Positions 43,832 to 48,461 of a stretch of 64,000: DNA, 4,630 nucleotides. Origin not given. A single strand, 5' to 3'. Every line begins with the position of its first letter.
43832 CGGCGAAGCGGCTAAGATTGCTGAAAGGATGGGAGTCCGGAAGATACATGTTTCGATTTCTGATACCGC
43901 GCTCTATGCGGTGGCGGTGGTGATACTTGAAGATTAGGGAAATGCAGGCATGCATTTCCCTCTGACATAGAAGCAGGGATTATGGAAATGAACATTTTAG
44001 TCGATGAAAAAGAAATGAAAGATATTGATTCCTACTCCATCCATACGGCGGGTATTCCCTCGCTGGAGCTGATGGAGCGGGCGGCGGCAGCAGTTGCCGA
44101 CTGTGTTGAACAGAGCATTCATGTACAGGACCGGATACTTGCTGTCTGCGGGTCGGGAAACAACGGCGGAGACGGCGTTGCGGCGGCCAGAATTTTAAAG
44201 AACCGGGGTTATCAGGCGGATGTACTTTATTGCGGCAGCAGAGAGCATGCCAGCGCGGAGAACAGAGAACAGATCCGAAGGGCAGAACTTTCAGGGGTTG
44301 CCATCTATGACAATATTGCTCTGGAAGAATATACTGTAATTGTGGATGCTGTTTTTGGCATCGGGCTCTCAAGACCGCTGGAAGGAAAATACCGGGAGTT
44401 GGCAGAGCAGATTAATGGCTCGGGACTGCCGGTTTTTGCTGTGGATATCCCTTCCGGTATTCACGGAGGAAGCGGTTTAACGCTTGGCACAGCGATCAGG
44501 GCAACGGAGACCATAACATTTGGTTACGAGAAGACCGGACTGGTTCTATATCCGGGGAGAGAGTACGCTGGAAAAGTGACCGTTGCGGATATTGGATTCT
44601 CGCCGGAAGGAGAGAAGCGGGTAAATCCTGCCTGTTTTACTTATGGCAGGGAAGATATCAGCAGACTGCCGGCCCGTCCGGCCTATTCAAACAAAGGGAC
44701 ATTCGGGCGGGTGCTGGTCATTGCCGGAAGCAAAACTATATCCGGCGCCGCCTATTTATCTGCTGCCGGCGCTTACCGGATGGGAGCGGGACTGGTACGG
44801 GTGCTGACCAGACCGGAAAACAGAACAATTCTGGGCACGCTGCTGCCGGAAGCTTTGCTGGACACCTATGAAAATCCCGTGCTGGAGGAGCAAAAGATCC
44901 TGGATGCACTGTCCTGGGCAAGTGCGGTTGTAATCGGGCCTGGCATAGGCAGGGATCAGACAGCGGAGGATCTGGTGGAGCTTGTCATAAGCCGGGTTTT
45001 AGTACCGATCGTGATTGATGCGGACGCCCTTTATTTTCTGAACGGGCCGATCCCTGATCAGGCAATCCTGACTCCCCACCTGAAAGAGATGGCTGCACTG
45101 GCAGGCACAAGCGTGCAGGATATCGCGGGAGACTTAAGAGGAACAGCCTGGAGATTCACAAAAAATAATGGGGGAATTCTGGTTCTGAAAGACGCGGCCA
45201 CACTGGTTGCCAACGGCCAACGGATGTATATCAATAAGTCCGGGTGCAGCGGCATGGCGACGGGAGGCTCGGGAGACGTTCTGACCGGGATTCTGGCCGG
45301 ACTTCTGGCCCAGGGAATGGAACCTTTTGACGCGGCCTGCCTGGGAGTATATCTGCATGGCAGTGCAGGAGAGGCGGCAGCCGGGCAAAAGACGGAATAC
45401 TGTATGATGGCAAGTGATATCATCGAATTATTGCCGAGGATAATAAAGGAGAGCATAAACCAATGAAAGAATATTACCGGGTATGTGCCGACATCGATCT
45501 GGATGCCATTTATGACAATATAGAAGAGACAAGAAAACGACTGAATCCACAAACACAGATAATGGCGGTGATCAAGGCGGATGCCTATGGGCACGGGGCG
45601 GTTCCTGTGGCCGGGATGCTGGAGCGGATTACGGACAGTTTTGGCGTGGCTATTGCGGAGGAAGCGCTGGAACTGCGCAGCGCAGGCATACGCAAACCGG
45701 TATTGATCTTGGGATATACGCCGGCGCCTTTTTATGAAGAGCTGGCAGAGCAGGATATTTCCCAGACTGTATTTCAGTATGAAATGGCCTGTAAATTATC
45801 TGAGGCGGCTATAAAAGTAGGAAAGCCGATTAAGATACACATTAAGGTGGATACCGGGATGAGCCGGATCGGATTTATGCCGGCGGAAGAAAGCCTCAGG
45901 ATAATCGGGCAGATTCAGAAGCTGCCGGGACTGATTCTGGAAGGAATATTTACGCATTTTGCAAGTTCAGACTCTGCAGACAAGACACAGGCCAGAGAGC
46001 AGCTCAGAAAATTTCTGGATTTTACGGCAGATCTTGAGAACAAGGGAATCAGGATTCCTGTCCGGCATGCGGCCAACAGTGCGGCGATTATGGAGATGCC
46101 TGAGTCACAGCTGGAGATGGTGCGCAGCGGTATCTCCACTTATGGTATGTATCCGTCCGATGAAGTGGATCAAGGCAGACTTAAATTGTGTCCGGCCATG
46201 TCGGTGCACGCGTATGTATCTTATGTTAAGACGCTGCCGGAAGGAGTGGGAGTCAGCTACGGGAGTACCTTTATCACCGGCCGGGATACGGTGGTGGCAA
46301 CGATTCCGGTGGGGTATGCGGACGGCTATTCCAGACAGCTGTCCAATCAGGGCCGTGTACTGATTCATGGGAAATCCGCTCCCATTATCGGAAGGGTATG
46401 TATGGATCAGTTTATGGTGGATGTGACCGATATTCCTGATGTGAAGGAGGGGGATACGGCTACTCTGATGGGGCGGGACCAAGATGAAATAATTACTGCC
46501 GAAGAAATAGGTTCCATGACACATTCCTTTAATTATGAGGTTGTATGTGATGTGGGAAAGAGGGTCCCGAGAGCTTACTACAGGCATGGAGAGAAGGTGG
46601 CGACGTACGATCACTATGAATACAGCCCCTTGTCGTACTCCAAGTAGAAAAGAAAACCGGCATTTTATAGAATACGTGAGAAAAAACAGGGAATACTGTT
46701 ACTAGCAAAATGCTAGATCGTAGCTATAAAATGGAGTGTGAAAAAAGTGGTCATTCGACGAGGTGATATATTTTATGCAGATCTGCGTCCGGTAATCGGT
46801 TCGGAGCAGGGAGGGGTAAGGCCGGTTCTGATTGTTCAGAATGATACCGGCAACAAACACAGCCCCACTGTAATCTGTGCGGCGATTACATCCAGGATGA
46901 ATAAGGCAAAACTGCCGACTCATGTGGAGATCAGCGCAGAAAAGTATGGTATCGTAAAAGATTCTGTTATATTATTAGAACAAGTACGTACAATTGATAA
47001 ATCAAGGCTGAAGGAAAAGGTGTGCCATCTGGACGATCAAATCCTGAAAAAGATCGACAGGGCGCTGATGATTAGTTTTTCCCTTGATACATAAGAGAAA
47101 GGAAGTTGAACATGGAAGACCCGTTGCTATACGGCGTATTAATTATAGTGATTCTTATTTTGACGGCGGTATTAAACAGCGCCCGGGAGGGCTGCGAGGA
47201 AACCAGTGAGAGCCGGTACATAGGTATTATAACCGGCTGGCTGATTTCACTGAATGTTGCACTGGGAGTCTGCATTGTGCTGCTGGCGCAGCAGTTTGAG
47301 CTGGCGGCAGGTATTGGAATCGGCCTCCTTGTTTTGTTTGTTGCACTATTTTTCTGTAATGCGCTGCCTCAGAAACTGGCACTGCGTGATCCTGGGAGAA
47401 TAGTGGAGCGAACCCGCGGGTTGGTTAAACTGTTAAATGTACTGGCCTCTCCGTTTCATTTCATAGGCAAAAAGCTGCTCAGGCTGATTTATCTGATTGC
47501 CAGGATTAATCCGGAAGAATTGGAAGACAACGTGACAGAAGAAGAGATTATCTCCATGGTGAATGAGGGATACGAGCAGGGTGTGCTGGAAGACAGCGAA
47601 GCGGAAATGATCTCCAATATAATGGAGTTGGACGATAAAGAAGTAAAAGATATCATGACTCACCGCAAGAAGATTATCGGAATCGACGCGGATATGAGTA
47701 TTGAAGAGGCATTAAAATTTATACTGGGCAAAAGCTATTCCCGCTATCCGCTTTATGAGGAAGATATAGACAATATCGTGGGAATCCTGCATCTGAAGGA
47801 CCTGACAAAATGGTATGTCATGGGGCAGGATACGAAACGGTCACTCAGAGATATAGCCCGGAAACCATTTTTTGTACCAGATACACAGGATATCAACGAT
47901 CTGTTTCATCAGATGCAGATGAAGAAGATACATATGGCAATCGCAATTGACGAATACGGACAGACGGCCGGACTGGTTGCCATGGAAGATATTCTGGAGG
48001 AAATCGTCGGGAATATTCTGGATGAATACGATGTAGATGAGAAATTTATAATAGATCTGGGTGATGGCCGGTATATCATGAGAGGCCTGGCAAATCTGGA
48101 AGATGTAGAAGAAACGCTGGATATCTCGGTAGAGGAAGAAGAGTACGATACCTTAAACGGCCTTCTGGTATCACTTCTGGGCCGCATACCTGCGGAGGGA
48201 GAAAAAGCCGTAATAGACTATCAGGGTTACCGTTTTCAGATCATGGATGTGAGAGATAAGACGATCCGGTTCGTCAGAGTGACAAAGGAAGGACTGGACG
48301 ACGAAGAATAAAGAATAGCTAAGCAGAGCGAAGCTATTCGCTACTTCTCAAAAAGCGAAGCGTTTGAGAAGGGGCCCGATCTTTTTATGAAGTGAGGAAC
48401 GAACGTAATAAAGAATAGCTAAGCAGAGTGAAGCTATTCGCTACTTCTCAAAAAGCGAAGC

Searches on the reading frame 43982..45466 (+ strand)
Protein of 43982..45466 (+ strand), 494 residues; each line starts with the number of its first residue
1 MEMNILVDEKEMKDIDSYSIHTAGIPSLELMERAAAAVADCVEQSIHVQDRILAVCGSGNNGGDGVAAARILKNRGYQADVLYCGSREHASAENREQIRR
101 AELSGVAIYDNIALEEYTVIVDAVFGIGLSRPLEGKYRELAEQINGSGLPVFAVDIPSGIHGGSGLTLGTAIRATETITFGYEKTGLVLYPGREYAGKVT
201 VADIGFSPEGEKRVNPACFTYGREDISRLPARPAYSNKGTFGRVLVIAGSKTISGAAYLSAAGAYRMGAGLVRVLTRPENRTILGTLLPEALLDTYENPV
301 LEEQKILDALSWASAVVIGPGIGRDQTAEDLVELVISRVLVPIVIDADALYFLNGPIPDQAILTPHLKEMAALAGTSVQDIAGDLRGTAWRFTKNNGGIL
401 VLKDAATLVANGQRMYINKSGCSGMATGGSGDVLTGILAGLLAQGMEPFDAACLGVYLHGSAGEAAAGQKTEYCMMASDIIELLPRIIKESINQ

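Call 58: search_protein_families(library=ncbifam, proteins=[window:43982-45466:+], max_evalue=0.00001)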
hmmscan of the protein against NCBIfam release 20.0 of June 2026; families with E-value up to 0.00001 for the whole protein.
window:43982-45466:+ (494 aa): 3 families
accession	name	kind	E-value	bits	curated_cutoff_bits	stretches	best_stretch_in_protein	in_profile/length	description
NF007856.0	PRK10565.1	equivalog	4.9e-93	312.5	703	1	11-490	22-500/510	bifunctional ADP-dependent NAD(P)H-hydrate dehydratase/NAD(P)H-hydrate epimerase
TIGR00196.1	yjeF_cterm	hypoth_equivalog_domain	2.6e-66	223.8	129.85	1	224-489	7-276/277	NAD(P)H-hydrate dehydratase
TIGR00197.1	yjeF_nterm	hypoth_equivalog_domain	2.7e-41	141.5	88.6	1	7-206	4-204/206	NAD(P)H-hydrate epimerase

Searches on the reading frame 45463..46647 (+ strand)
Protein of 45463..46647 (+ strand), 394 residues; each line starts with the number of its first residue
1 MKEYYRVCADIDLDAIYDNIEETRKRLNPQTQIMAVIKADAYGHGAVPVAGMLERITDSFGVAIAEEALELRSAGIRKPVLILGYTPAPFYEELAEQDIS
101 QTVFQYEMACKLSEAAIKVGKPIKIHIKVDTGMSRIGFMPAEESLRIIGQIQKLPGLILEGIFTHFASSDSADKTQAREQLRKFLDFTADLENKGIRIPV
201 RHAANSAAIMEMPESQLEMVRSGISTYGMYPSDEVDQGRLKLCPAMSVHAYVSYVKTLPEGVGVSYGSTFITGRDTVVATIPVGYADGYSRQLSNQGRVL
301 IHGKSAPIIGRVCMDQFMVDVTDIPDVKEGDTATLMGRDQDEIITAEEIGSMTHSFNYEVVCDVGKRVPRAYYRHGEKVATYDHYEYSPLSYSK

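Call 58: search_protein_families(library=ncbifam, proteins=[window:45463-46647:+], max_evalue=0.00001)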
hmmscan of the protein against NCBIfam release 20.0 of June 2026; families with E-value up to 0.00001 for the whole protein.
window:45463-46647:+ (394 aa): 10 families
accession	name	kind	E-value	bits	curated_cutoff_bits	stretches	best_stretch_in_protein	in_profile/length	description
TIGR00492.1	alr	equivalog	9.3e-116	386.7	168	1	8-372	4-367/369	alanine racemase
NF033131.1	vanT-G-Cterm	exception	1.7e-107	359.5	460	1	6-371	2-367/368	serine racemase VanT catalytic subunit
NF008897.0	PRK11930.1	equivalog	2.3e-97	326.9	804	1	9-374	462-821/822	bifunctional UDP-N-acetylmuramoyl-tripeptide:D-alanyl-D-alanine ligase/alanine racemase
NF033132.1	vanT-CELN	equivalog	1.8e-66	225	900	1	5-369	338-694/697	membrane-bound serine racemase VanT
NF009879.0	PRK13340.1-4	subfamily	2.3e-59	201.2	434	1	10-373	45-405/406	alanine racemase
NF002970.2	PRK03646.1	exception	2.4e-51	174.9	600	1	7-369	5-352/356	catabolic alanine racemase DadX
NF033133.1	vanT-L-cat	exception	4.7e-50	170.8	750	1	7-367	8-360/366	serine racemase VanT-L catalytic subunit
NF000792.0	PRK00053.2-3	equivalog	3.9e-44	151.2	384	1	10-373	7-359/360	alanine racemase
NF000791.0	PRK00053.2-2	equivalog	1.1e-42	146.5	218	1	11-321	6-302/340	alanine racemase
NF045642.2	HdxyAspAldBhcC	equivalog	7.1e-06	25.4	690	0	8-179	31-206/387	3-hydroxy-D-aspartate aldolase BhcC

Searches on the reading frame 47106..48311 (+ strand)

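Call 58: search_protein_families(library=ncbifam, proteins=[window:47106-48311:+], max_evalue=0.00001)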
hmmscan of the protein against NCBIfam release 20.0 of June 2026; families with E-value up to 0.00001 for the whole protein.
window:47106-48311:+ (401 aa): 5 families
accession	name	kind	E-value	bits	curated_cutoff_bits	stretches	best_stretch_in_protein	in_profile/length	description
TIGR03520.1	GldE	subfamily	3.6e-55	187.7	376.05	1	74-394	92-407/408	gliding motility-associated protein GldE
NF052568.1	PolamExpPaeASal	equivalog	1.7e-48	165.5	500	1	76-394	109-424/424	polyamine export protein PaeA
NF011675.0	PRK15094.1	equivalog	6.2e-46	157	379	1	144-392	33-279/292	CNNM family magnesium/cobalt transport protein CorC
NF008604.1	PRK11573.1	equivalog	1.2e-41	143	475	1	65-394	91-418/428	hypothetical protein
NF041552.1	TF_PrdR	equivalog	2.2e-06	26.3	795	1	176-317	4-141/577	sigma-54 dependent transcriptional regulator PrdR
